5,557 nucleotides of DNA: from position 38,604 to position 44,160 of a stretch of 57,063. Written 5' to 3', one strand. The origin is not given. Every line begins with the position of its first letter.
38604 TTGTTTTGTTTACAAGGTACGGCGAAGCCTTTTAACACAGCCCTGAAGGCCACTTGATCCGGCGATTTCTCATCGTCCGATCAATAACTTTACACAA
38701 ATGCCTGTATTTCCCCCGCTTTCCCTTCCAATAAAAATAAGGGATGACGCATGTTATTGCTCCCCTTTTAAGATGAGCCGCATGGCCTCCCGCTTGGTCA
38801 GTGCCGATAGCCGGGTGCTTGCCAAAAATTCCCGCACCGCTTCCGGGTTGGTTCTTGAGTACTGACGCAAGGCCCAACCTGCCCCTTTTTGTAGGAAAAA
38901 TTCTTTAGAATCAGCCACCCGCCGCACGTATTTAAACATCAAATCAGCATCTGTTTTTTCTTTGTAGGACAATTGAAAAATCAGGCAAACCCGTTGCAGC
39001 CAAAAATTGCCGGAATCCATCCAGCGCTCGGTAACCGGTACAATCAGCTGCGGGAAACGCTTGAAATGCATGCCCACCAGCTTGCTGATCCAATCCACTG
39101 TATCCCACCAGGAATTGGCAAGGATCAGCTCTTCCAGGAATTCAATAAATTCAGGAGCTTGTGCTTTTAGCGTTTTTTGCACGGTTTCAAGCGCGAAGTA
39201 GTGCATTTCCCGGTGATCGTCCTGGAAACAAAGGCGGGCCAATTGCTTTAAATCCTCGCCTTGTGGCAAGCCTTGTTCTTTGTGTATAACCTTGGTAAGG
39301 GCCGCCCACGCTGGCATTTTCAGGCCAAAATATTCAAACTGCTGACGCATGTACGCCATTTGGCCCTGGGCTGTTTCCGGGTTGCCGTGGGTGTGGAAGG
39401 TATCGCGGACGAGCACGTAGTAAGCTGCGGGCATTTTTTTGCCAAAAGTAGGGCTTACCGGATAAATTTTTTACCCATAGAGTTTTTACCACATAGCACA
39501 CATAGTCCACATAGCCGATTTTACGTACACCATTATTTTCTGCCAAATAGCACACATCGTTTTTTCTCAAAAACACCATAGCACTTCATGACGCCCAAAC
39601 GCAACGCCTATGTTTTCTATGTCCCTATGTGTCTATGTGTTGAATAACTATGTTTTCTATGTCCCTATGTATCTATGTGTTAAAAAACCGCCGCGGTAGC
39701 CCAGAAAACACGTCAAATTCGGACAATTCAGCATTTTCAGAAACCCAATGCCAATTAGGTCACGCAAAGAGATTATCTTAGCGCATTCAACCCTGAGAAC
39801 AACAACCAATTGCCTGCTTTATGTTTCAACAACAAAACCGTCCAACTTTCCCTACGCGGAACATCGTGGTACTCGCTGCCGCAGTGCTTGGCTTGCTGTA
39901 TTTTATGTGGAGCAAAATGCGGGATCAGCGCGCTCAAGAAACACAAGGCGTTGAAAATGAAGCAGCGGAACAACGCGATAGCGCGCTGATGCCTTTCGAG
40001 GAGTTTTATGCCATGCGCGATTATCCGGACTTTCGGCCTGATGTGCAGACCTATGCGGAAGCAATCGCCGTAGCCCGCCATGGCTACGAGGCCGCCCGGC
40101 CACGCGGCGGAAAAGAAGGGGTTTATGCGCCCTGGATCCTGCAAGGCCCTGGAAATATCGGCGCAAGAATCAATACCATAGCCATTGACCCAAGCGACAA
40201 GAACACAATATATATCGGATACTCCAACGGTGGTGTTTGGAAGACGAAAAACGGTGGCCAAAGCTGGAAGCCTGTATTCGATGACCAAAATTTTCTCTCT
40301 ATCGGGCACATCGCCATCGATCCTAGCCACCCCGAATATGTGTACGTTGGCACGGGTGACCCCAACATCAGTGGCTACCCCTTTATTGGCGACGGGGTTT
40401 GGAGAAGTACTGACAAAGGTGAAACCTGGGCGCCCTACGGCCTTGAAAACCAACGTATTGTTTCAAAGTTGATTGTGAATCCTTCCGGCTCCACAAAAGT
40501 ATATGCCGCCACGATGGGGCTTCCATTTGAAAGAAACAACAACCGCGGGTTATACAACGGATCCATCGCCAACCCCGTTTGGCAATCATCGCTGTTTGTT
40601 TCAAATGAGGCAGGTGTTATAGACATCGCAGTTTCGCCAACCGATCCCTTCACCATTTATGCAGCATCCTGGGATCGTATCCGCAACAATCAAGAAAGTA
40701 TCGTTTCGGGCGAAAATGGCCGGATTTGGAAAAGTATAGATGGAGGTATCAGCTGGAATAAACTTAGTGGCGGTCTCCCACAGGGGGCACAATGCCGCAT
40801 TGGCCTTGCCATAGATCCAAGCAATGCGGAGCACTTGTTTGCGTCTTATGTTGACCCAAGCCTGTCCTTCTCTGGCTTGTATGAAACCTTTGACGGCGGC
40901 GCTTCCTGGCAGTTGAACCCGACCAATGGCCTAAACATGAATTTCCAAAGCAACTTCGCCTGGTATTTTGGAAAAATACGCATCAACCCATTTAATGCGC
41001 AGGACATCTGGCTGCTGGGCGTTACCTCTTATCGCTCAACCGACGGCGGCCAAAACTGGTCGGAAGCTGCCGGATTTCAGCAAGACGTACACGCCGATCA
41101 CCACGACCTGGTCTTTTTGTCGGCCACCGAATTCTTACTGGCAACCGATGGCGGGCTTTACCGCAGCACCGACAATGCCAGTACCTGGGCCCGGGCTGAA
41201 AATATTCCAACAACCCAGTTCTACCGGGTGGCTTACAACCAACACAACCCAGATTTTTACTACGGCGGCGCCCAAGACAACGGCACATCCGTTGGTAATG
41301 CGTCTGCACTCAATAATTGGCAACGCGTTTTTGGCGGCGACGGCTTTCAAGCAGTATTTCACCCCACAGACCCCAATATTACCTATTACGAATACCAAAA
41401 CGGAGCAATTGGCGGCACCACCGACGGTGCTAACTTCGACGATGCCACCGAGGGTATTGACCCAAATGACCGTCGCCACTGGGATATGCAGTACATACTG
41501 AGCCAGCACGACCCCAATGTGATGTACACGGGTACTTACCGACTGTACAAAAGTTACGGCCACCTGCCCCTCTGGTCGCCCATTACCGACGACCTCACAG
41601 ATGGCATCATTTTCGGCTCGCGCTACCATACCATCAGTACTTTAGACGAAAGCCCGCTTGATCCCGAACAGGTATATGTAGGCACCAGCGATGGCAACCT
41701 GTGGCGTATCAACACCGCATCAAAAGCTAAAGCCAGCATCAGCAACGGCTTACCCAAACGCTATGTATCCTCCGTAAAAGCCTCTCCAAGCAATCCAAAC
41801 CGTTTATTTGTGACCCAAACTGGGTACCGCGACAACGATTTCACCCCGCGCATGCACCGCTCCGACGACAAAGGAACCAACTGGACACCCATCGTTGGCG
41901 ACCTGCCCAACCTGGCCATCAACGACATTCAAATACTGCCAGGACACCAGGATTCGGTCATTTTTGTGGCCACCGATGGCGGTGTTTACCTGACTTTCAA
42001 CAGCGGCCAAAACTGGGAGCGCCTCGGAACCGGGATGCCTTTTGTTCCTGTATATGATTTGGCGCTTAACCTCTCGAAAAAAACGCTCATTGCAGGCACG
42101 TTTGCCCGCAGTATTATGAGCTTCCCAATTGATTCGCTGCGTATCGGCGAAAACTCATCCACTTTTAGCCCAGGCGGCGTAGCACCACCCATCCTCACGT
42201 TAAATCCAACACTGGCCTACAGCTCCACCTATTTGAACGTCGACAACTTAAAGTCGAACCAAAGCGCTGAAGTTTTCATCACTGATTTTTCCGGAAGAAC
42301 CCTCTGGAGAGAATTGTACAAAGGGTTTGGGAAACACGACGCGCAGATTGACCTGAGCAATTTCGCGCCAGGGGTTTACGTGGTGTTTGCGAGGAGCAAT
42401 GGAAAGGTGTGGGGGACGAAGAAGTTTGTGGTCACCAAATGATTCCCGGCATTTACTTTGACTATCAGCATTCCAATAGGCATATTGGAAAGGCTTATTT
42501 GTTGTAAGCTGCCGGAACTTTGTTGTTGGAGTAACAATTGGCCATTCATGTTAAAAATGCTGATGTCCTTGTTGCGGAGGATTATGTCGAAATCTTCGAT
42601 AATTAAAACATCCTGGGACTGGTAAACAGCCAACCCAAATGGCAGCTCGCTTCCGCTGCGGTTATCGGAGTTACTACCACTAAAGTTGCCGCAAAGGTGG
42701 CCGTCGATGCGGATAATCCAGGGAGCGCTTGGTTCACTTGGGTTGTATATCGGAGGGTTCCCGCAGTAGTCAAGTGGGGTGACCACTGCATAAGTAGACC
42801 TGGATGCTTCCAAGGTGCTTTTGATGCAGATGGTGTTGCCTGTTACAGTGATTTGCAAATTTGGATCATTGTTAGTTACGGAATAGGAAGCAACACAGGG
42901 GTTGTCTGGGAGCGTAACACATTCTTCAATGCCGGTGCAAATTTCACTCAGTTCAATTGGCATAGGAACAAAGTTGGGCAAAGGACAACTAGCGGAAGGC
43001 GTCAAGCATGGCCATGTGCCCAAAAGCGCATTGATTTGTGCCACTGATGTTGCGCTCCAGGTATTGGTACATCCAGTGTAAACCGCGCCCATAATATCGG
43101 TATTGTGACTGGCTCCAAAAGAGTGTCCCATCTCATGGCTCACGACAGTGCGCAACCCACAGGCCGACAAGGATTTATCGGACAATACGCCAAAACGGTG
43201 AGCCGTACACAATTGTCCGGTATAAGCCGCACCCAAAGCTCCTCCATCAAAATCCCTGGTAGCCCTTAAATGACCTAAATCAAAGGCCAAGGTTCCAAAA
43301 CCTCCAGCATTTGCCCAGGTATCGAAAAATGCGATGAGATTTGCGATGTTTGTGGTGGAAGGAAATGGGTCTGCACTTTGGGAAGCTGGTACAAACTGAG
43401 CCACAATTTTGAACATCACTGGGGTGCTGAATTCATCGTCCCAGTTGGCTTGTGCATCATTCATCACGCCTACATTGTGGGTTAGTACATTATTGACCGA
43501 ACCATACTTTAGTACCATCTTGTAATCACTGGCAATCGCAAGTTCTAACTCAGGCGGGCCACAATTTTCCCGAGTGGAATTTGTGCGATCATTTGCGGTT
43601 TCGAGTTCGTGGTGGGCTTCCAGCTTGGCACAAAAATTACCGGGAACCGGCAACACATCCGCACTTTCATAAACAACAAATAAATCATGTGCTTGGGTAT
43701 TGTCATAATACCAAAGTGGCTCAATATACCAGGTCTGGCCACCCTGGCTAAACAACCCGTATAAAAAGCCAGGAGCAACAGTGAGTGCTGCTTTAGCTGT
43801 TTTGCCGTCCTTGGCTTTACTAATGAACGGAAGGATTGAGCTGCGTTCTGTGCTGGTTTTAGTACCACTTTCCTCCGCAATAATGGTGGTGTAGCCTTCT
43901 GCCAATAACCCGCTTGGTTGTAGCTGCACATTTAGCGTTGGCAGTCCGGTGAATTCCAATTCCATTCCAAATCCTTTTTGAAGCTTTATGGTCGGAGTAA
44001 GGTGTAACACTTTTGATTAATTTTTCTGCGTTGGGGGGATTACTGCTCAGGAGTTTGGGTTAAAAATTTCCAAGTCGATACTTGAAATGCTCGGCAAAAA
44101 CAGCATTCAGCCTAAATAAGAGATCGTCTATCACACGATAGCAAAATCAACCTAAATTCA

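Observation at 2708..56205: Window-scale pattern: about 16 of ~40 intergenic spacers hold palindromic elements, most with arms made of 7-8-nt tandem repeats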

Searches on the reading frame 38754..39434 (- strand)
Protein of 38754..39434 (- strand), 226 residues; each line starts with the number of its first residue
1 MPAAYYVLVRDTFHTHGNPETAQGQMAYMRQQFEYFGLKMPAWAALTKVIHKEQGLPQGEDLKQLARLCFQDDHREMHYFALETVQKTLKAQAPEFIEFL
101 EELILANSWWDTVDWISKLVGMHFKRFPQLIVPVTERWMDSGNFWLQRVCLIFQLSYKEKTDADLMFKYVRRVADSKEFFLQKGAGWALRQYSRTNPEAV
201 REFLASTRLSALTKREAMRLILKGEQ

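Call 23: search_protein_families(library=pfam, proteins=[window:38754-39434:-])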
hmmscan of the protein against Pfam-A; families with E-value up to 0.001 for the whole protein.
window:38754-39434:- (226 aa): 1 family
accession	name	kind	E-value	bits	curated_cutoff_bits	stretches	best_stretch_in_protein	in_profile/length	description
PF08713.17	DNA_alkylation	-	4.9e-54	183.7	21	1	10-220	2-212/213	DNA alkylation repair enzyme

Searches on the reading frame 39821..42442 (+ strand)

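Call 23: search_protein_families(library=pfam, proteins=[window:39821-42442:+])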
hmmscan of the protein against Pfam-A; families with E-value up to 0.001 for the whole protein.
window:39821-42442:+ (873 aa): 4 families
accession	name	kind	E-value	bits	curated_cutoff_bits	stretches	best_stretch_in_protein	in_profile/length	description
PF15902.12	Sortilin-Vps10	-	1.6e-22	80.3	33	1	678-738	3-63/446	Sortilin, neurotensin receptor 3,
PF14870.12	PSII_BNR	-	2e-11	44.1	27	1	353-457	40-138/303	Photosynthesis system II assembly factor YCF48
PF02012.26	BNR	-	2.3e-08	33.3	27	0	404-414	1-11/12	BNR/Asp-box repeat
PF18962.6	Por_Secre_tail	-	4.3e-06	27.4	27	1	802-871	7-75/75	Secretion system C-terminal sorting domain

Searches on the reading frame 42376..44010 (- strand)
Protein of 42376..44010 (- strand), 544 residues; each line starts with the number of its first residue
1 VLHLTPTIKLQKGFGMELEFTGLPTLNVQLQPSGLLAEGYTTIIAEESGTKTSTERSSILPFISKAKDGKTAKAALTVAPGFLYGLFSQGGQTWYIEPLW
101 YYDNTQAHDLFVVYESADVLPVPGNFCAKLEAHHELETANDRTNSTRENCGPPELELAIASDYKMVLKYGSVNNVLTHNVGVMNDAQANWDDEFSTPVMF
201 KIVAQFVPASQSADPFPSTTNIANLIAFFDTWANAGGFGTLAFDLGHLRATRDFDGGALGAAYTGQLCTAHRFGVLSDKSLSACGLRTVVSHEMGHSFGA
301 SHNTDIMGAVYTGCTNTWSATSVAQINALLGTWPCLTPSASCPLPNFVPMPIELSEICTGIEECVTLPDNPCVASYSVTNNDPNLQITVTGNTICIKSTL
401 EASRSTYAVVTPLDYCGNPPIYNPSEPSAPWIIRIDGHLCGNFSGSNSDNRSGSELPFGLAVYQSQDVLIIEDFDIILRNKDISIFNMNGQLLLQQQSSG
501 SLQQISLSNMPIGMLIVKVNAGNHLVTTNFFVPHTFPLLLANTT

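Call 23: search_protein_families(library=pfam, proteins=[window:42376-44010:-])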
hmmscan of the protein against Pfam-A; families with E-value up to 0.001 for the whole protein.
window:42376-44010:- (544 aa): 6 families
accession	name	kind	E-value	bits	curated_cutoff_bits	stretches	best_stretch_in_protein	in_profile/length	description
PF13574.12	Reprolysin_2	-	3.3e-14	53.7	27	1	174-326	3-164/195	Metallo-peptidase family M12B Reprolysin-like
PF13688.12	Reprolysin_5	-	3.2e-13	50.8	27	1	156-315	6-170/196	Metallo-peptidase family M12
PF13582.12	Reprolysin_3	-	6.3e-11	43.3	22.4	1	193-302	18-122/123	Metallo-peptidase family M12B Reprolysin-like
PF01421.25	Reprolysin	-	1.8e-08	35.1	20.8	1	156-305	4-150/200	Reprolysin (M12B) family zinc metalloprotease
PF13583.11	Reprolysin_4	-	1.4e-07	31.8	22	1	156-313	6-162/203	Metallo-peptidase family M12B Reprolysin-like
PF18962.6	Por_Secre_tail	-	2.5e-06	28.1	27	1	467-530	8-73/75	Secretion system C-terminal sorting domain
